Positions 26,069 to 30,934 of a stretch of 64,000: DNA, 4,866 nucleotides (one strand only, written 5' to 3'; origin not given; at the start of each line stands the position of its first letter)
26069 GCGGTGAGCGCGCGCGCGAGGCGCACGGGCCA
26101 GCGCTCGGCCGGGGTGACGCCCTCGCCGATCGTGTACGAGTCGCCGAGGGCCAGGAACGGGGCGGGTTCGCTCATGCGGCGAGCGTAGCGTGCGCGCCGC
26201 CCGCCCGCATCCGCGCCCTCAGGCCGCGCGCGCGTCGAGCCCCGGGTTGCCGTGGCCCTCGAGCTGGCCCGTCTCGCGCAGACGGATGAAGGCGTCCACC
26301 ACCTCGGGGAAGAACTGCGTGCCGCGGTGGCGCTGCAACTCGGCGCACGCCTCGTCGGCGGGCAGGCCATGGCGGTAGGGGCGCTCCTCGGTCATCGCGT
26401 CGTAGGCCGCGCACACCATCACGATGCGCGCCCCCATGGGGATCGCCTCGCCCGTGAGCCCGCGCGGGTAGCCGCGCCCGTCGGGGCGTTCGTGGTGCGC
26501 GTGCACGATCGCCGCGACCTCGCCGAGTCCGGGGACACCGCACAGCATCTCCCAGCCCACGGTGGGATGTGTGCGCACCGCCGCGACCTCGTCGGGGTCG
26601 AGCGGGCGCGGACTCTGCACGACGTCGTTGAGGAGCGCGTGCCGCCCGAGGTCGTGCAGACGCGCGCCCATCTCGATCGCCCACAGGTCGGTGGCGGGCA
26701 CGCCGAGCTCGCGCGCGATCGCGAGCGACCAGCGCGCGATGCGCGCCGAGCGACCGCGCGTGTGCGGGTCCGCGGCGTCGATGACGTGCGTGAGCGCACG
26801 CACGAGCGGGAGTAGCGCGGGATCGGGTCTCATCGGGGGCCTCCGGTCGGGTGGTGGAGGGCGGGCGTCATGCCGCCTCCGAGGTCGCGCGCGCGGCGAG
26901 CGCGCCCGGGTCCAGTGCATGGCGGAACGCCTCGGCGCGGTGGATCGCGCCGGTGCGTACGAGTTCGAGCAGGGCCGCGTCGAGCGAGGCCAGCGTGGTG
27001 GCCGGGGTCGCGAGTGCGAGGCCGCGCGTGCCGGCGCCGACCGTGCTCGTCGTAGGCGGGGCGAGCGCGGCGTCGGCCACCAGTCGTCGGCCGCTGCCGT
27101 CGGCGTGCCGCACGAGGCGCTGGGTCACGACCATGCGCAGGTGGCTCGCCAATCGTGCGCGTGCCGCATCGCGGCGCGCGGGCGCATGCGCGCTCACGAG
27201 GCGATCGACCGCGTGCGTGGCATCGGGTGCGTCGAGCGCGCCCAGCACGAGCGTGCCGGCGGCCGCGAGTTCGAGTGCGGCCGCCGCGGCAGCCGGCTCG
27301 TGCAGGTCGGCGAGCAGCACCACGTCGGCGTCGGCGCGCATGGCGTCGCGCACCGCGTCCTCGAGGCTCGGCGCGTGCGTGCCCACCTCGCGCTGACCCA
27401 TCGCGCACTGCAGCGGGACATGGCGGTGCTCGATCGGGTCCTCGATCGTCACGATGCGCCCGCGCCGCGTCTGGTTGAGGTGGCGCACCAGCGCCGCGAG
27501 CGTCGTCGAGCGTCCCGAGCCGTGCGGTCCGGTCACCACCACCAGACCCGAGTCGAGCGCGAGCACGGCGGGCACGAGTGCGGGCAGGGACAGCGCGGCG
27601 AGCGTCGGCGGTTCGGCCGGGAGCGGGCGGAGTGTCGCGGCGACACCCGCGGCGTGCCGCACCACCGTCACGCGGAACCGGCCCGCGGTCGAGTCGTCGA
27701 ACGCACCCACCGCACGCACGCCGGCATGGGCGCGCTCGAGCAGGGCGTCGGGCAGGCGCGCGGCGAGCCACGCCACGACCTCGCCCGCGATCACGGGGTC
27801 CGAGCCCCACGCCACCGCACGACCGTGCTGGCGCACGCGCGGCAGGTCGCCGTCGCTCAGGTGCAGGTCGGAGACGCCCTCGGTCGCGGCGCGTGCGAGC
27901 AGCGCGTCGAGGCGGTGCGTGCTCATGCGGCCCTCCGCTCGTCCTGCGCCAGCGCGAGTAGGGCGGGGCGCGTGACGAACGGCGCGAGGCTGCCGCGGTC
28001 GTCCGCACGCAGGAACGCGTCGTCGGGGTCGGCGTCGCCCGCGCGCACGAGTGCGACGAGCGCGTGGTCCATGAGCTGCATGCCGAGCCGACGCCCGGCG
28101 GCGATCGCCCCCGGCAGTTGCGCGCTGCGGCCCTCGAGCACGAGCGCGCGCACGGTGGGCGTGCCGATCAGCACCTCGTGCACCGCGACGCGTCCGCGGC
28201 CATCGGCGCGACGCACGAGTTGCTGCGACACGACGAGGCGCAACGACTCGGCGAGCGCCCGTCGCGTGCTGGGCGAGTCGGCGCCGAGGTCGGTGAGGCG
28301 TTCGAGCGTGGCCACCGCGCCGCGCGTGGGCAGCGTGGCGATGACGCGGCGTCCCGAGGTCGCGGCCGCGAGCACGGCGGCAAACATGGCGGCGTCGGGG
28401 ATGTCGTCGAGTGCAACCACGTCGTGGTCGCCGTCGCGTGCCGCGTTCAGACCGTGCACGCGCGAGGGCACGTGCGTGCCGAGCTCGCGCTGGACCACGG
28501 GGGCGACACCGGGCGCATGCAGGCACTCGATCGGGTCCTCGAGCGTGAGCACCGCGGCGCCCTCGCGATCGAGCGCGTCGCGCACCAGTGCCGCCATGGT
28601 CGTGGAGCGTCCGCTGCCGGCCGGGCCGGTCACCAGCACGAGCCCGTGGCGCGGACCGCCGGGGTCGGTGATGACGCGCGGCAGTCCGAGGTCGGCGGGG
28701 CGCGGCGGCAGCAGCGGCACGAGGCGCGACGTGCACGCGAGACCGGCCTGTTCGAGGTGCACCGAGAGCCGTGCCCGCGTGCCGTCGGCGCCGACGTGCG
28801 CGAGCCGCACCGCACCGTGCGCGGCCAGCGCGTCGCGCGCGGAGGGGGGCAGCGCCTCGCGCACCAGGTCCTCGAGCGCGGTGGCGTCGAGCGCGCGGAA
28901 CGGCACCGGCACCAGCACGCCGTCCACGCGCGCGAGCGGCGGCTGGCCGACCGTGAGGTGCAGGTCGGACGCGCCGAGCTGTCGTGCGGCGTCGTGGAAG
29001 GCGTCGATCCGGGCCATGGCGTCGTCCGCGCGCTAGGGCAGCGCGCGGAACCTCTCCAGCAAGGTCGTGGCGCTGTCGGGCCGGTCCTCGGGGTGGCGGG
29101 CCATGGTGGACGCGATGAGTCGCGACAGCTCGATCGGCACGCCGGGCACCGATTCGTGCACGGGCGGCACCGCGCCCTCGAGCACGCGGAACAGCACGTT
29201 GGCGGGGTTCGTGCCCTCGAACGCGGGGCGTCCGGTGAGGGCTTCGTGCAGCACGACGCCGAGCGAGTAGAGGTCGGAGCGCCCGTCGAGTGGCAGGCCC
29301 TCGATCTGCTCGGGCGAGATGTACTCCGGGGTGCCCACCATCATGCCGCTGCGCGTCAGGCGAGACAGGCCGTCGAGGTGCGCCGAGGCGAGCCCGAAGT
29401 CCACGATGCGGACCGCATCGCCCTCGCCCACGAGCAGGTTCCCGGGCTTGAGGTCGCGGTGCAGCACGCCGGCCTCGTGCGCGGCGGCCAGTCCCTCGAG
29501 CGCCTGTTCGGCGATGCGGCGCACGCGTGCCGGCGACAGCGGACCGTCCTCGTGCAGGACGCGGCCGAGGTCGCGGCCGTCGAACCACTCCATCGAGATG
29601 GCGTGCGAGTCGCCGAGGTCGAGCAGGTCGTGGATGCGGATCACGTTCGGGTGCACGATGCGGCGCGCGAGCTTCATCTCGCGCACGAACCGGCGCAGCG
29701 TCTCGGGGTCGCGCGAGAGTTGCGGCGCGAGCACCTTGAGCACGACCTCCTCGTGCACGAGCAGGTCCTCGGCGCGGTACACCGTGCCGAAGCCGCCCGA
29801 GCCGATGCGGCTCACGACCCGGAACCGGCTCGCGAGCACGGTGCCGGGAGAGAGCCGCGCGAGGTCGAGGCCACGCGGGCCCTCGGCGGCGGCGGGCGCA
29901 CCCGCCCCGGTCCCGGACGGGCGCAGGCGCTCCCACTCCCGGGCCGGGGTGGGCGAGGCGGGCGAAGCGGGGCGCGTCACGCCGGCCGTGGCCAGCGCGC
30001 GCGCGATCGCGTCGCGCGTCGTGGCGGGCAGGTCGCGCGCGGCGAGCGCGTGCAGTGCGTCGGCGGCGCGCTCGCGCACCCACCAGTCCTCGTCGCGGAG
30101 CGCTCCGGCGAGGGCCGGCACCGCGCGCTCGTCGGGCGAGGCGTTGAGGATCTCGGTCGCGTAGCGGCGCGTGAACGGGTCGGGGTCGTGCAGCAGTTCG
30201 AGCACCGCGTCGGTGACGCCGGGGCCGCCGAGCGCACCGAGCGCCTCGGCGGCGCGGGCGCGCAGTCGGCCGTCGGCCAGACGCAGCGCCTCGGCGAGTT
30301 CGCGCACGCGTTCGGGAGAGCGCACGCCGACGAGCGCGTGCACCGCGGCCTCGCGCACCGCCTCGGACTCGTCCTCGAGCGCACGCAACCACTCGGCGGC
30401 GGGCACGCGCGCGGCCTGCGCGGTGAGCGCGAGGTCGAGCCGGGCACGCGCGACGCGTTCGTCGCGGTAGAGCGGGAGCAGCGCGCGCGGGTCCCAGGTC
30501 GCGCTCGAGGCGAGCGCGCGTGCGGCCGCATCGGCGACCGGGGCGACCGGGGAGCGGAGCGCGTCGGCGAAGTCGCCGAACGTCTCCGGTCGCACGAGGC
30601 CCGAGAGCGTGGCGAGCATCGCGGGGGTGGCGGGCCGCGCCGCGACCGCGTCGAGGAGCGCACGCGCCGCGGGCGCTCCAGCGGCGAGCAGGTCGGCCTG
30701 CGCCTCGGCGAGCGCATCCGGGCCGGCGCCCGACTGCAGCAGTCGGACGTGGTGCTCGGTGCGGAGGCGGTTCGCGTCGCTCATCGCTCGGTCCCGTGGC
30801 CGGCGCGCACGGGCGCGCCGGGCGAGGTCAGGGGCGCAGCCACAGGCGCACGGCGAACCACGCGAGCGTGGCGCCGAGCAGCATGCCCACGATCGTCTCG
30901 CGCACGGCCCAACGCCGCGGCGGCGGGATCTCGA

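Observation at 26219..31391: Operon coupling an FHA protein, a HEAT-repeat Ser/Thr kinase, two tandem PilT-like ATPases and an HD-GYP protein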

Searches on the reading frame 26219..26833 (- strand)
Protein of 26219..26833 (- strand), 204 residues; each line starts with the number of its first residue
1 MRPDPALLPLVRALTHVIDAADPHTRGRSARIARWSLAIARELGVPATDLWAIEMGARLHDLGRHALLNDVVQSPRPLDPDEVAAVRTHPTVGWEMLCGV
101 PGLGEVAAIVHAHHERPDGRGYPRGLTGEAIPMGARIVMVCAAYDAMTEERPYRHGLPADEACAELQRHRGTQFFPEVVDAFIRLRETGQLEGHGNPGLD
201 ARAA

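Call 5: search_protein_families(library=pfam, proteins=[window:26219-26833:-], max_evalue=0.01)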
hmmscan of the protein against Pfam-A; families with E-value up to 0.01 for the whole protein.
window:26219-26833:- (204 aa): 2 families
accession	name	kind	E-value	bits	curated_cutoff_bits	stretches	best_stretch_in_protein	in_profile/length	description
PF13487.12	HD_5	-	3.8e-33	115.1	27.2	1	14-177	3-169/170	HD domain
PF01966.28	HD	-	2.9e-09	37.7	22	1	29-147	5-116/116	HD domain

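Call 6: search_protein_families(library=ncbifam, proteins=[window:26219-26833:-], max_evalue=0.01)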
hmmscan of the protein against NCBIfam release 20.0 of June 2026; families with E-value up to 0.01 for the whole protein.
window:26219-26833:- (204 aa): 2 families
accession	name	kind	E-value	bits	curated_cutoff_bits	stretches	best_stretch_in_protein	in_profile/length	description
NF053512.1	nitric_RR_NosR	exception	2e-33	116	400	1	11-188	178-356/422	response regulator c-di-GMP phosphodiesterase, NosR family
TIGR00277.1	HDIG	domain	5.2e-05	23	27.6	1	25-115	5-83/84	HDIG domain-containing metalloprotein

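Call 40: search_solved_structures(query=window:26219-26833:-, show_alignments=3, max_evalue=0.001)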
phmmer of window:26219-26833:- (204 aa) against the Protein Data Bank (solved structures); distinct sequences matched with E-value up to 0.001: 6.
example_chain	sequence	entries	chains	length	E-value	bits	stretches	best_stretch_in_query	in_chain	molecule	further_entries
5z7c_A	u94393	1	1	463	2.3e-36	129.1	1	7-181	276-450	3'3'-cGAMP-specific phosphodiesterase 3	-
4mcw_A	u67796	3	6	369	1.7e-24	90.3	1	11-184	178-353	Metal dependent phosphohydrolase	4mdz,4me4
4r8z_A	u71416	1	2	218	3.5e-22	82.7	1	37-186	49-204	Cyclic di-GMP phosphodiesterase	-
9rbz_A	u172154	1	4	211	7.8e-19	71.8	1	12-186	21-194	HD domain/sensory box protein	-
9rc0_A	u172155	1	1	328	2.7e-18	70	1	12-186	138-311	HD domain/sensory box protein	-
3tm8_A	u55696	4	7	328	1.4e-05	28.4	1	21-166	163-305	Uncharacterized protein | Uncharacterized protein Bd1817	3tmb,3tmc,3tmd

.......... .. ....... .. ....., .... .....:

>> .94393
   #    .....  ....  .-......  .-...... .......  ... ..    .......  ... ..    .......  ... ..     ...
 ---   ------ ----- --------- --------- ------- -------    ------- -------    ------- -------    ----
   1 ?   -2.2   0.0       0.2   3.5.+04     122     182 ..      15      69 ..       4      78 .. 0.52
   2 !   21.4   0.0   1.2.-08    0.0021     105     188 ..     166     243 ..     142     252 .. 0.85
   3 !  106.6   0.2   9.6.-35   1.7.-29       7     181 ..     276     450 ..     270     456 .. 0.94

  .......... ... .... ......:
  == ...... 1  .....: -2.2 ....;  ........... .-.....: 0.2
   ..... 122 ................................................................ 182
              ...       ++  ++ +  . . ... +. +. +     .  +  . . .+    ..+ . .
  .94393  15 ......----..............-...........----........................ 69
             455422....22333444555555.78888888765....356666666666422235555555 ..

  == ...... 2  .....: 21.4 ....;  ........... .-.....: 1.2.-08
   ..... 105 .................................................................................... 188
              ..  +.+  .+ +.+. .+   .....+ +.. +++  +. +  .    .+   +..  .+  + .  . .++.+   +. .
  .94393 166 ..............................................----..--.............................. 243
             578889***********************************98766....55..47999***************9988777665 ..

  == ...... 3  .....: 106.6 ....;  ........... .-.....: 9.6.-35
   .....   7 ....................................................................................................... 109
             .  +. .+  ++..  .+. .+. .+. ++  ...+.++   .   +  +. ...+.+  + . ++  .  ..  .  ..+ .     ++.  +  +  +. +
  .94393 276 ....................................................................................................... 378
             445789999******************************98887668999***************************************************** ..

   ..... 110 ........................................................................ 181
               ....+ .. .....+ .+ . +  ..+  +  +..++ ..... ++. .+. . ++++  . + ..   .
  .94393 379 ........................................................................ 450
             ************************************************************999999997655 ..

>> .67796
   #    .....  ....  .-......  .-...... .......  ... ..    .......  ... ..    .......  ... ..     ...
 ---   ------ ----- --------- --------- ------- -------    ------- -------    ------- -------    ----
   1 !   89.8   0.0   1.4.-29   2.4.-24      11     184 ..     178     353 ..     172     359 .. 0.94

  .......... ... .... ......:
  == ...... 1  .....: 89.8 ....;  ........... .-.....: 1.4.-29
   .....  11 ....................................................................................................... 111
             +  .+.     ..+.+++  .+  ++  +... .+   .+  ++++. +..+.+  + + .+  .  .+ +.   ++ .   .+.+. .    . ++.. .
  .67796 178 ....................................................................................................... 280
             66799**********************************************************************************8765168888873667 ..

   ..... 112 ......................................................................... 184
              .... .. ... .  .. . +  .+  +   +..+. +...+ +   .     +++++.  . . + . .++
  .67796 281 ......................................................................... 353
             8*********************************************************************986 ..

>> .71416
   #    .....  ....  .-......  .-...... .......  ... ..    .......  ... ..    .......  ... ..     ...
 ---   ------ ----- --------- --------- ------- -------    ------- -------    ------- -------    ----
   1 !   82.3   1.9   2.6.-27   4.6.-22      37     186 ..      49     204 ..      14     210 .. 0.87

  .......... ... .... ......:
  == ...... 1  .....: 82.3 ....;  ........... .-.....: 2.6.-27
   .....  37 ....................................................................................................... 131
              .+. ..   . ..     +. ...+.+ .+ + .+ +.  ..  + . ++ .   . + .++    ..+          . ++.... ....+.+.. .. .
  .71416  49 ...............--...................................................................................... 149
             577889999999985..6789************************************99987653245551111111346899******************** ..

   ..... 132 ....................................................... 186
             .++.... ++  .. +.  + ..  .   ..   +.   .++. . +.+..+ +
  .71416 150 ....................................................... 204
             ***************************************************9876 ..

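Call 54: search_protein_families(library=padloc, proteins=[window:26219-26833:-], max_evalue=0.001)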
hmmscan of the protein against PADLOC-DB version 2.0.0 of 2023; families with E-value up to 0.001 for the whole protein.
window:26219-26833:- (204 aa): 0 families

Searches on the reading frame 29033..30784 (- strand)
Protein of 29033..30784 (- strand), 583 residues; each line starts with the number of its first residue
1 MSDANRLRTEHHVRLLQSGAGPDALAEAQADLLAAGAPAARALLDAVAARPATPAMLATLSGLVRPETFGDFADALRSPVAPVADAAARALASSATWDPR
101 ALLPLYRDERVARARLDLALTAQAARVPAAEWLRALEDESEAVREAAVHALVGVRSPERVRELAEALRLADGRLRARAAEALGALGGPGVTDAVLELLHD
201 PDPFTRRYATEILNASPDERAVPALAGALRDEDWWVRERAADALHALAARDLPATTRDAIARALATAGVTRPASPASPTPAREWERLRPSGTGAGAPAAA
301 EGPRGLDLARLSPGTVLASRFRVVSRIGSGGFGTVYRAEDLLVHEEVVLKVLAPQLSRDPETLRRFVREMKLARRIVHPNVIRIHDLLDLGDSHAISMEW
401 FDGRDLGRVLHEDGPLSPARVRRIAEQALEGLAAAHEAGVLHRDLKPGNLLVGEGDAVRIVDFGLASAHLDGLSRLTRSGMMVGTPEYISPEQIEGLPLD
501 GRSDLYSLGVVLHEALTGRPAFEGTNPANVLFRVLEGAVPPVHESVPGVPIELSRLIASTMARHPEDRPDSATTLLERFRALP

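Call 5: search_protein_families(library=pfam, proteins=[window:29033-30784:-], max_evalue=0.01)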
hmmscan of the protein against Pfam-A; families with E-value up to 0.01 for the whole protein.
window:29033-30784:- (583 aa): 7 families
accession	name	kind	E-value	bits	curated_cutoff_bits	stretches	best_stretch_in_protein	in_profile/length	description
PF00069.31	Pkinase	-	1.6e-47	162.6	31.7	1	322-571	2-254/263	Protein kinase domain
PF07714.23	PK_Tyr_Ser-Thr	-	2.1e-31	109.6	23.1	1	323-570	3-250/258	Protein tyrosine and serine/threonine kinase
PF13646.12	HEAT_2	-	1.3e-19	70.7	27.7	2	131-210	3-84/88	HEAT repeats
PF02985.28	HEAT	-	6.6e-09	35.6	23.5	1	222-248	2-28/31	HEAT repeat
PF03109.22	ABC1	-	7.3e-07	29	22.9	1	391-467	140-215/244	ABC1 atypical kinase-like domain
PF01636.29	APH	-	7.4e-07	29.6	23.2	2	335-438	13-110/239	Phosphotransferase enzyme family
PF19598.4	DUF6103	-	0.0022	19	24.2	1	218-281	11-76/89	Family of unknown function (DUF6103)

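Call 6: search_protein_families(library=ncbifam, proteins=[window:29033-30784:-], max_evalue=0.01)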
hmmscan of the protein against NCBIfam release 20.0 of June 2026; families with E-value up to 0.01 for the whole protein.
window:29033-30784:- (583 aa): 24 families
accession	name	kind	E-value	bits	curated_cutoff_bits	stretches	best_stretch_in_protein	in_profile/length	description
NF033483.0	PknB_PASTA_kin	equivalog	7e-81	272.9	450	1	314-579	2-265/563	Stk1 family PASTA domain-containing Ser/Thr kinase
NF047741.1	antiphage_MADS6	equivalog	1.3e-47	162.7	460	2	423-581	303-459/612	methylation-associated defense system protein kinase MAD6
TIGR03903.1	TOMM_kin_cyc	equivalog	1.6e-46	158.8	705.75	1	345-582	4-247/1267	TOMM system kinase/cyclase fusion protein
NF052427.1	StpK7MSMEG_1200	equivalog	4e-46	157.7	900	1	321-577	9-263/601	serine/threonine protein kinase StpK7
NF053615.1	SerThrKinAfsKStmc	equivalog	5.9e-34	117.8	1300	1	320-572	14-258/809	protein serine/threonine kinase AfsK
NF009651.0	PRK13184.1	equivalog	8.5e-31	106.7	839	1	320-577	3-285/932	serine/threonine-protein kinase PknD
NF038150.1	lanthi_synth_IV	equivalog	1e-26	93.5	650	1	304-572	181-447/851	class IV lanthionine synthetase LanL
NF033442.0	BREX_PglW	equivalog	1.3e-21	76.1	990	1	311-577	504-764/1391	BREX system serine/threonine kinase PglW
NF038151.1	lanthi_synth_III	equivalog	9.5e-14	50.7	575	1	320-516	221-423/833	class III lanthionine synthetase LanKC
NF045915.1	PhycobilmeDegNblB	equivalog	5.5e-09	35.9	300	1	134-200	137-203/214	phycobilisome degradation protein NblB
NF043056.1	T4SS_LegK1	equivalog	8.1e-08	31.3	550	1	437-513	207-281/516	Dot/Icm T4SS effector kinase LegK1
TIGR03724.2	arch_bud32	equivalog_domain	8.2e-08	32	125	1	365-468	39-133/193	KEOPS complex kinase/ATPase Bud32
NF058632.1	SerThrKinPrkT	equivalog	1.5e-07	30.7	280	1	319-464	21-163/322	serine/threonine protein kinase PrkT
NF010374.0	PRK13800.1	equivalog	3.2e-07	29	1196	1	57-251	643-839/898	fumarate reductase/succinate dehydrogenase flavoprotein subunit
NF058502.1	phyc_lyase_CpcE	equivalog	8.9e-07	28.7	330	1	206-253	59-106/260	C-phycocyanin alpha-cysteine-84 phycocyanobilin lyase subunit CpcE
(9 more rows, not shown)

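Call 54: search_protein_families(library=padloc, proteins=[window:29033-30784:-], max_evalue=0.001)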
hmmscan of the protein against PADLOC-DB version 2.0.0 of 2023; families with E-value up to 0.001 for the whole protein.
window:29033-30784:- (583 aa): 36 families (the best 25 are shown)
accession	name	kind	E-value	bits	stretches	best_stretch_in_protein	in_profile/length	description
PDLC04042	PD-T4-6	-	8.1e-81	269.9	1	314-580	4-270/292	-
PDLC04053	PD-T4-6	-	1.4e-80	269.1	1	318-581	8-270/311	-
PDLC04061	PD-T4-6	-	4.8e-74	248.7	1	314-577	11-278/510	-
PDLC04054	PD-T4-6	-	4.1e-72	241.5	1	311-581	3-272/347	-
PDLC04039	PD-T4-6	-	1.3e-68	230.1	1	314-575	10-268/458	-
PDLC04043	PD-T4-6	-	3.9e-68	228.6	1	317-578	13-273/452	-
PDLC04138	mad6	-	3.8e-67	225.7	1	316-581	48-312/659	mads_6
PDLC04047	PD-T4-6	-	1.6e-66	222.7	1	314-576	5-266/327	-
PDLC04060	PD-T4-6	-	7.8e-65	217.6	1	314-578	3-265/486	-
PDLC04057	PD-T4-6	-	2.6e-63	212.6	1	314-576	3-264/443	-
PDLC04041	PD-T4-6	-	1.2e-61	207.3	1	310-581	20-292/443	-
PDLC04048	PD-T4-6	-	2e-59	199.7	1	314-572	5-262/354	-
PDLC04052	PD-T4-6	-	7.8e-57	191.6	1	314-574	4-268/496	-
PDLC04064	PD-T4-6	-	2.2e-56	189.4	1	321-574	22-272/369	-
PDLC04040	PD-T4-6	-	2.1e-55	186.5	1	327-574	2-257/547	-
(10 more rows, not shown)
